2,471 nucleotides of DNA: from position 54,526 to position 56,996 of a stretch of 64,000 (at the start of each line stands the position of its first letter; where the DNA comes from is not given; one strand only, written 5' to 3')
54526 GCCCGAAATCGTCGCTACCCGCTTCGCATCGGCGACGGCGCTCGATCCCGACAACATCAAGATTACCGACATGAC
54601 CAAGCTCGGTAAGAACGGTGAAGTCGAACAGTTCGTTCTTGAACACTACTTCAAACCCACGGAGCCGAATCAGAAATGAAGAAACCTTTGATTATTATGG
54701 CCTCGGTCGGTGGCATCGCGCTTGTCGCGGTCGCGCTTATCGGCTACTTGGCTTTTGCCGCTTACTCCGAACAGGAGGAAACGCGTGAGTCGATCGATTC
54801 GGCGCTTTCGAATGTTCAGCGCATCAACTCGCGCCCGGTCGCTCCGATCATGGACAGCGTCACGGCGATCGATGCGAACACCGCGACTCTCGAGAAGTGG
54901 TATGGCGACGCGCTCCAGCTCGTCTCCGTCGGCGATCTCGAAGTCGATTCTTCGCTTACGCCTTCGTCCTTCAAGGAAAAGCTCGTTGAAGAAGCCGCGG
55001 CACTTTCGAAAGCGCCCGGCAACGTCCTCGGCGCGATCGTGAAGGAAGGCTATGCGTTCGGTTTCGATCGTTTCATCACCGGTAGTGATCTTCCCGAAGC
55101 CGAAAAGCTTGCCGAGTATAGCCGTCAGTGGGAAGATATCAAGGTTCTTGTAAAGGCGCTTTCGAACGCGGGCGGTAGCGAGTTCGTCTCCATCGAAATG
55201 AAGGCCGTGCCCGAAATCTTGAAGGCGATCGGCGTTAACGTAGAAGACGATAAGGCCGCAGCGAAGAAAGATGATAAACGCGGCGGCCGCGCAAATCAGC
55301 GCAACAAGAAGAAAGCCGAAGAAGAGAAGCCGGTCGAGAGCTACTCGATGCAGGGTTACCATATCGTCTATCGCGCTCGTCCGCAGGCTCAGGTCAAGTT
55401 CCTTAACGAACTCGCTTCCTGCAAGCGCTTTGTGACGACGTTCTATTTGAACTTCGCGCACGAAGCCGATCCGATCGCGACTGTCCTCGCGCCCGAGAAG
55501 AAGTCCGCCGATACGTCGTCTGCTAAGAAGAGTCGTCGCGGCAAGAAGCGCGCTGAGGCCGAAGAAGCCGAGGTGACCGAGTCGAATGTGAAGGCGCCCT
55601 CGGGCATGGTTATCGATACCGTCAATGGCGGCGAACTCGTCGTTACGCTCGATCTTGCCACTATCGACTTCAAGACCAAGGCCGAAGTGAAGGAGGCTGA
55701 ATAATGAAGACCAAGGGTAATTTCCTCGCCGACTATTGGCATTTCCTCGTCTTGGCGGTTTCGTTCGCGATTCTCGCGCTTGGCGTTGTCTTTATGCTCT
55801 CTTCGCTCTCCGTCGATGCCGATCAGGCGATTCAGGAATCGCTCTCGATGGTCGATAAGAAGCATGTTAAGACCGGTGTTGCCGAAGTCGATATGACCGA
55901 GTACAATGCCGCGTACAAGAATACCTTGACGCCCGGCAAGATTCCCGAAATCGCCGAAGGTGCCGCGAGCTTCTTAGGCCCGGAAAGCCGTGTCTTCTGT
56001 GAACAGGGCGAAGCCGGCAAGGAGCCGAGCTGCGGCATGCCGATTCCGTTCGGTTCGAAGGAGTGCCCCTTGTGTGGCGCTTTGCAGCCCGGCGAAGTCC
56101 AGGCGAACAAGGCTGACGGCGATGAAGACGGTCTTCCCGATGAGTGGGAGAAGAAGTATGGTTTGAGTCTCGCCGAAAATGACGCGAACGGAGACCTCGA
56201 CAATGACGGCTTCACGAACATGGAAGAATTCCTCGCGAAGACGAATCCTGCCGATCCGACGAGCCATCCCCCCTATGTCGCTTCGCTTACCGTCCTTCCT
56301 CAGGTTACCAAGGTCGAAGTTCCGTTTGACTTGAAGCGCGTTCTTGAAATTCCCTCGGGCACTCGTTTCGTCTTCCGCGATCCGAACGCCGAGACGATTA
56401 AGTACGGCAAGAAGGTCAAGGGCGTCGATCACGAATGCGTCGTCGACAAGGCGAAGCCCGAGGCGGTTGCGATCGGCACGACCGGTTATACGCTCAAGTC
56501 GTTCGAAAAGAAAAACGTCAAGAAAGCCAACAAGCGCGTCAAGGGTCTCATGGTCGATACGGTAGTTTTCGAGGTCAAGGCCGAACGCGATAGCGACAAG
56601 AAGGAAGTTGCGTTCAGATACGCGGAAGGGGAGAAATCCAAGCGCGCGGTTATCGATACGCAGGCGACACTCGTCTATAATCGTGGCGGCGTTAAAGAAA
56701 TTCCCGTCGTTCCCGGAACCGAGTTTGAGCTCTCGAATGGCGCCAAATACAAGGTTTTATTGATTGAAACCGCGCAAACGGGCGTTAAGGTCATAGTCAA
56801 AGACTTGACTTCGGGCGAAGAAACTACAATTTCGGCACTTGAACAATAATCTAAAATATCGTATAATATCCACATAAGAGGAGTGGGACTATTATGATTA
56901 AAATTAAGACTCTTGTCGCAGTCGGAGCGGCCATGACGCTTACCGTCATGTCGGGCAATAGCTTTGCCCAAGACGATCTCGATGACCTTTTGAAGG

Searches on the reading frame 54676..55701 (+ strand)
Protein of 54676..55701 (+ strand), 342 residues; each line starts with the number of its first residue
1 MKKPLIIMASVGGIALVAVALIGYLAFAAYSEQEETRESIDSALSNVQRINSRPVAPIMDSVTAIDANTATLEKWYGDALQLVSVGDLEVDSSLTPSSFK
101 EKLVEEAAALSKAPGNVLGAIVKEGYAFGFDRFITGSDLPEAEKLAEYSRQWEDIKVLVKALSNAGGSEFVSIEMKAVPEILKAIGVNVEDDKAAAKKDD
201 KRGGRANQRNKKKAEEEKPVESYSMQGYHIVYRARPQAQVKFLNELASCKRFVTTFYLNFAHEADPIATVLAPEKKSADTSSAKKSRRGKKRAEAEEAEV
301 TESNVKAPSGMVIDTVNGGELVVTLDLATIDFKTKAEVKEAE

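Call 11: search_protein_families(library=pfam, proteins=[window:54676-55701:+], max_evalue=0.001)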
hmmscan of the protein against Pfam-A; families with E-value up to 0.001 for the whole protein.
window:54676-55701:+ (342 aa): 0 families

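Call 73: search_protein_families(library=ncbifam, max_evalue=0.01, proteins=[window:54676-55701:+])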
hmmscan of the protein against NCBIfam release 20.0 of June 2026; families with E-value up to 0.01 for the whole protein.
window:54676-55701:+ (342 aa): 1 family
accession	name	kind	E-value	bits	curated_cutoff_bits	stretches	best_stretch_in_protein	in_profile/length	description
NF038287.2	Amuc_1100_fam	equivalog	6.6e-17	61.9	180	1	8-333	10-324/326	Amuc_1100 family pilus-like protein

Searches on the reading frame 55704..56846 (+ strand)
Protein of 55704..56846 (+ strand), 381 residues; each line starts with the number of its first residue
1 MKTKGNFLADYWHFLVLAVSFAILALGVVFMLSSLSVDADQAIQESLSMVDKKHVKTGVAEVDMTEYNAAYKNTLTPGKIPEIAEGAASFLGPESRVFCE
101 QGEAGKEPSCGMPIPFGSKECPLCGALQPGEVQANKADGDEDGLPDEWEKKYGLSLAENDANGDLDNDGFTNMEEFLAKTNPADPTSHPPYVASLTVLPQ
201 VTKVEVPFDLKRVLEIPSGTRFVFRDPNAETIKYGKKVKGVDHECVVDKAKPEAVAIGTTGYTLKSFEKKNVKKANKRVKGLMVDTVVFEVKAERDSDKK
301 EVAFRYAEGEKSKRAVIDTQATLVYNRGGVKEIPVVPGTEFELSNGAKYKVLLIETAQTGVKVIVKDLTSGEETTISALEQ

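Call 11: search_protein_families(library=pfam, proteins=[window:55704-56846:+], max_evalue=0.001)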
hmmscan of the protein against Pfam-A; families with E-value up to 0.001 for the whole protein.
window:55704-56846:+ (381 aa): 1 family
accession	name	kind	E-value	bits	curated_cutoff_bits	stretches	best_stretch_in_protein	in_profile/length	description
PF18884.5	TSP3_bac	-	1.6e-06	28.2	25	0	164-185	1-22/22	Bacterial TSP3 repeat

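Call 73: search_protein_families(library=ncbifam, max_evalue=0.01, proteins=[window:55704-56846:+])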
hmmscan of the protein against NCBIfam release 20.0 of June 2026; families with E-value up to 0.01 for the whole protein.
window:55704-56846:+ (381 aa): 4 families
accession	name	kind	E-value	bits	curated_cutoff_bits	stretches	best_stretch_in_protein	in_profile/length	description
NF042425.1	Amuc_1099_fam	equivalog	1.2e-19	71.1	50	1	142-362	106-319/321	Amuc_1099 family pilus-like system protein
NF047639.1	throspo3_MtsD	equivalog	0.00074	17.8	800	1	136-183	480-528/651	cell-cell cohesion protein MtsD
NF033765.2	gliding_CglD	equivalog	0.0015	16.4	400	1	117-188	186-253/1124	adventurous gliding motility lipoprotein CglD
NF041762.1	diheme_GEGP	equivalog_domain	0.0063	15.7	300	1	161-194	93-126/359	GEGP motif-containing diheme protein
